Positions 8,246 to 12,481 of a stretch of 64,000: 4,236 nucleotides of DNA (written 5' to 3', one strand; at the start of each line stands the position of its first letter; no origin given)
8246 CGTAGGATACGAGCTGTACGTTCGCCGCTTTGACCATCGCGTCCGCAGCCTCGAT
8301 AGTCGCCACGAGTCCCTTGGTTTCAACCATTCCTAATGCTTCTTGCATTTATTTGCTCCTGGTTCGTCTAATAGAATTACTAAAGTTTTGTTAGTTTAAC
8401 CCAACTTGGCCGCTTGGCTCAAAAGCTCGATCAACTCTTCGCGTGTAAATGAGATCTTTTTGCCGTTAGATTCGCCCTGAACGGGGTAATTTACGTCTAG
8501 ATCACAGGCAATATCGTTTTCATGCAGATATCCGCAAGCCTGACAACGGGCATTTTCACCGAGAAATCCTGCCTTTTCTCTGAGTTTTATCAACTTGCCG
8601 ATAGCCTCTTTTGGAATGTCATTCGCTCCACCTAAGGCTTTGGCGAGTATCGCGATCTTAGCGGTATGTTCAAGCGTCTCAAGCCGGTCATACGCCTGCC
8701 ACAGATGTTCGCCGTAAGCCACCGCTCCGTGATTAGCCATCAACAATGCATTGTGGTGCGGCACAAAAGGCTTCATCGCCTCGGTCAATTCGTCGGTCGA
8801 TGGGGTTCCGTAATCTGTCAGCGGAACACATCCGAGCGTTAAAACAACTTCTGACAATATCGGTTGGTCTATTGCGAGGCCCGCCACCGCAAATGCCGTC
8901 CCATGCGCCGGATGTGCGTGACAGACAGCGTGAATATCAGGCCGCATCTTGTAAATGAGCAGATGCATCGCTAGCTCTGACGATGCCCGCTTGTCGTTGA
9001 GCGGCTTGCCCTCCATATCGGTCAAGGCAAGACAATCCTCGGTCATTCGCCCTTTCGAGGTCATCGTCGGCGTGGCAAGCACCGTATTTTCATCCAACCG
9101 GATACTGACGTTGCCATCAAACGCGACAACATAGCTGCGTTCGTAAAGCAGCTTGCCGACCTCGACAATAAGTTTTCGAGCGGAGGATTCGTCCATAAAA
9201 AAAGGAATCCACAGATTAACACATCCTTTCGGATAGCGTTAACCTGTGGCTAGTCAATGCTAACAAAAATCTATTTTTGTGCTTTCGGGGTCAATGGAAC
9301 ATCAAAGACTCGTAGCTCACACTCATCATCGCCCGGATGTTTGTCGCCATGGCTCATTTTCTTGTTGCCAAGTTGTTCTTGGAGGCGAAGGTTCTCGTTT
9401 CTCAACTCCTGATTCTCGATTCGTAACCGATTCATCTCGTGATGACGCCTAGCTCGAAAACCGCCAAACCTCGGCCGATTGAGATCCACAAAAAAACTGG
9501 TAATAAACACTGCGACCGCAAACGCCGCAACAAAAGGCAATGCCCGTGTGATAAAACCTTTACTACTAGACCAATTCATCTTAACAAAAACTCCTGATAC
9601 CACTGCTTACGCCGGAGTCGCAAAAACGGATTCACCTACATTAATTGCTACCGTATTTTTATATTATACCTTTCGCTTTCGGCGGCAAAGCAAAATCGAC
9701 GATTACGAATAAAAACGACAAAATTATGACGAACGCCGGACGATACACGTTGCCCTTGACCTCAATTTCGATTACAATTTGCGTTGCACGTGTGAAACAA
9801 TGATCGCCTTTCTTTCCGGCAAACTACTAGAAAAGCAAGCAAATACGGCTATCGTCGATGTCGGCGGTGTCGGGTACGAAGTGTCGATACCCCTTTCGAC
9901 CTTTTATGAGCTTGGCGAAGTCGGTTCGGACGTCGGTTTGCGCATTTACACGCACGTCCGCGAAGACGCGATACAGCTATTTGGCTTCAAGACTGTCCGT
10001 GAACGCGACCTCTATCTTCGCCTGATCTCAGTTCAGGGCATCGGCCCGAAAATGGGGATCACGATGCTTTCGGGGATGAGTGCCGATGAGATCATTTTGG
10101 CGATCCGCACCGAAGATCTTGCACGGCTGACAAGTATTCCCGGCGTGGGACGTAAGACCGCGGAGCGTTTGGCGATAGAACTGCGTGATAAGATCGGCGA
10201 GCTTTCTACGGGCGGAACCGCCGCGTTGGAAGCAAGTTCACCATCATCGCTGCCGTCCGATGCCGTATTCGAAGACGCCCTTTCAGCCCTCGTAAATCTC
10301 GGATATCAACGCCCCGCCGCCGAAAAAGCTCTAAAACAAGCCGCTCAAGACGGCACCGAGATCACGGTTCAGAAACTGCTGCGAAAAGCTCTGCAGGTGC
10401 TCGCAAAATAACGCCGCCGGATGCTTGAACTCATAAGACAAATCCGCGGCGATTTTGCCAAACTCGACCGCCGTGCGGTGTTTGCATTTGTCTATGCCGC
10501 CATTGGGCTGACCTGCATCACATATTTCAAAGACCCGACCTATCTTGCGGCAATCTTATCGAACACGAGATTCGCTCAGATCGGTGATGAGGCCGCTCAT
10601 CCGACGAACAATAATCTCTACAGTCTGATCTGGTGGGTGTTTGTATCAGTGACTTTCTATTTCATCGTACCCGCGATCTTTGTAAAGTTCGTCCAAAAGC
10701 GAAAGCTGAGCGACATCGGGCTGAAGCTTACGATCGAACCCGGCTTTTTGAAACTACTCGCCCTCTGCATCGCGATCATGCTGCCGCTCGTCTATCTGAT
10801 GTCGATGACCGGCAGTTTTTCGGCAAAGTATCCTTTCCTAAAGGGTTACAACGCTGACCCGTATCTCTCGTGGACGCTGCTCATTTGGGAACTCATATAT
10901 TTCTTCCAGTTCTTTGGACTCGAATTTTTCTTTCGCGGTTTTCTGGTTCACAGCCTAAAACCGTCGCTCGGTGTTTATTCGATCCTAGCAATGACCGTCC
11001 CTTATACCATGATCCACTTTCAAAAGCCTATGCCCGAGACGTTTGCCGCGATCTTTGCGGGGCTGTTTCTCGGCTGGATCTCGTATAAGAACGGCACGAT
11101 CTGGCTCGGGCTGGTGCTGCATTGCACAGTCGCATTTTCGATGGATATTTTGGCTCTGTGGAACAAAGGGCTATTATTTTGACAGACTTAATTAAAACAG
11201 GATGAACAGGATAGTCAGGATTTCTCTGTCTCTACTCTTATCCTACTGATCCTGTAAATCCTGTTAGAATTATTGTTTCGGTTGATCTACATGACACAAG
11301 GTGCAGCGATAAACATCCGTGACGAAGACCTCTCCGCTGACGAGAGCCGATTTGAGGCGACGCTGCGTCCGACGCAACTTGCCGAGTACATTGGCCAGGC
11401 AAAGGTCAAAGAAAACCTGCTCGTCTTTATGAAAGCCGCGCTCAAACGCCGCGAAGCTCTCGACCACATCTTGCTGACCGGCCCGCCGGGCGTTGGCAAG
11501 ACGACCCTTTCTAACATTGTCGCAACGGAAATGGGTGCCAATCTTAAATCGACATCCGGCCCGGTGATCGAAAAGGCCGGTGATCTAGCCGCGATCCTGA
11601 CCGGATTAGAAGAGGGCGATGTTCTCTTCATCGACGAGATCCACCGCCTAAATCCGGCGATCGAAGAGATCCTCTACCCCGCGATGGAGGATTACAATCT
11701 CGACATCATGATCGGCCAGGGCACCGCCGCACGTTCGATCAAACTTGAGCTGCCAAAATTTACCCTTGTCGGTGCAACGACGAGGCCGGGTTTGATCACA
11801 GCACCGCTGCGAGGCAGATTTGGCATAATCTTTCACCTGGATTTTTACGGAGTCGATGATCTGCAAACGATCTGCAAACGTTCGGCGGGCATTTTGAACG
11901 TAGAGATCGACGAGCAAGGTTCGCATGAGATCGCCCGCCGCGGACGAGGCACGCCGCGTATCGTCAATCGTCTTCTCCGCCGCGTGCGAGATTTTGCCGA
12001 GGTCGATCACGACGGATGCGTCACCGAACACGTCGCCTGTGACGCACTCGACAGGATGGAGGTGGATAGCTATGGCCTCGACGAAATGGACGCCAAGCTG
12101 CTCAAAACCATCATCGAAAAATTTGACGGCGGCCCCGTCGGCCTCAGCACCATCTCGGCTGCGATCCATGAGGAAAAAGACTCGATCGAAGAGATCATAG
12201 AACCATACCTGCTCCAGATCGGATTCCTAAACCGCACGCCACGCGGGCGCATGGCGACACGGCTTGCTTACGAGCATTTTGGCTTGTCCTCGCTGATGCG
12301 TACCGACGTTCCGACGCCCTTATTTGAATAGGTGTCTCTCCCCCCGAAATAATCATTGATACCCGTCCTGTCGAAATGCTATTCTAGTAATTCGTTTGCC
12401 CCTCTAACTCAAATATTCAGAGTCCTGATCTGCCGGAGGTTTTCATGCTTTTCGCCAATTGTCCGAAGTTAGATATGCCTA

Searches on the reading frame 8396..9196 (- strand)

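Call 56: search_protein_families(library=pfam, proteins=[window:8396-9196:-], max_evalue=0.0001)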
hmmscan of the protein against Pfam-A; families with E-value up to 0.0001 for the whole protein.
window:8396-9196:- (266 aa): 1 family
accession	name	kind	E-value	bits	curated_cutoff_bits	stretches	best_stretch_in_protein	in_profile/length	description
PF00596.27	Aldolase_II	-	4.2e-45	154.3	22.2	1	9-182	2-182/183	Class II Aldolase and Adducin N-terminal domain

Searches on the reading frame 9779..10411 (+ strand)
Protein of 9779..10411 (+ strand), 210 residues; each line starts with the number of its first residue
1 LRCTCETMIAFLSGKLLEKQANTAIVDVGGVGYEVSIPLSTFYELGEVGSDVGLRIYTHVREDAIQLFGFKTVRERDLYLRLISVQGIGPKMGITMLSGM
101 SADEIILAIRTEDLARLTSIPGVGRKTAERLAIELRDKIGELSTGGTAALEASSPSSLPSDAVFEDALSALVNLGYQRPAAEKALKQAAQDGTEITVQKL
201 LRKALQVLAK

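Call 56: search_protein_families(library=pfam, proteins=[window:9779-10411:+], max_evalue=0.0001)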
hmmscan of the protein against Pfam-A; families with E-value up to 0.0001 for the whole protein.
window:9779-10411:+ (210 aa): 5 families
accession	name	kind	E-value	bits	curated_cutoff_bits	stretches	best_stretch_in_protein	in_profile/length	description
PF01330.27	RuvA_N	-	2.2e-23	82.5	23.6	1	8-69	1-61/61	RuvA N terminal domain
PF14520.12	HHH_5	-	2.2e-14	54.1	27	1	81-137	3-57/57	Helix-hairpin-helix domain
PF07499.19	RuvA_C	-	5.4e-12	46.4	24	1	163-208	2-46/47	RuvA, C-terminal domain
PF00633.29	HHH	-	1.5e-06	28.1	24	0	109-131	5-27/30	Helix-hairpin-helix motif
PF21176.3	RecR_HhH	-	3.2e-05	24.1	27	0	116-135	7-26/45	RecR, helix-hairpin-helix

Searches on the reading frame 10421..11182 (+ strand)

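Call 56: search_protein_families(library=pfam, proteins=[window:10421-11182:+], max_evalue=0.0001)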
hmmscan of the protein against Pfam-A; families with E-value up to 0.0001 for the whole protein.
window:10421-11182:+ (253 aa): 1 family
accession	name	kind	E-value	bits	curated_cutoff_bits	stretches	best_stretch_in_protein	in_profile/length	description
PF02517.21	Rce1-like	-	9.8e-10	39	22.4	1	151-237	3-90/93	Type II CAAX prenyl endopeptidase Rce1-like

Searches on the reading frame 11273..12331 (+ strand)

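Call 56: search_protein_families(library=pfam, proteins=[window:11273-12331:+], max_evalue=0.0001)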
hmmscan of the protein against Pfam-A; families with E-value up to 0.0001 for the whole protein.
window:11273-12331:+ (352 aa): 7 families
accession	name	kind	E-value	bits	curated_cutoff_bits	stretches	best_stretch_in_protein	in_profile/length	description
PF05496.18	RuvB_N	-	2.9e-78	261.6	27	1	31-189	1-159/159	Holliday junction DNA helicase RuvB P-loop domain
PF17864.7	AAA_lid_4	-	2.5e-30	104.5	27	1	192-265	1-74/74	RuvB AAA lid domain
PF05491.19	RuvB_C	-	6.7e-26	90.5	24.7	1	266-336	1-71/72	RuvB C-terminal winged helix domain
PF00004.35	AAA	-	2.1e-21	77.2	21.2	1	66-189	1-129/131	ATPase family associated with various cellular activities (AAA)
PF07728.20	AAA_5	-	5.3e-10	39.9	22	1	65-183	1-139/139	AAA domain (dynein-related subfamily)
PF13191.12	AAA_16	-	5.3e-05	24.2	32.6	0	56-88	15-49/167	AAA ATPase domain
PF13238.12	AAA_18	-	6e-05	23.9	29.4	0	66-93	1-30/128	AAA domain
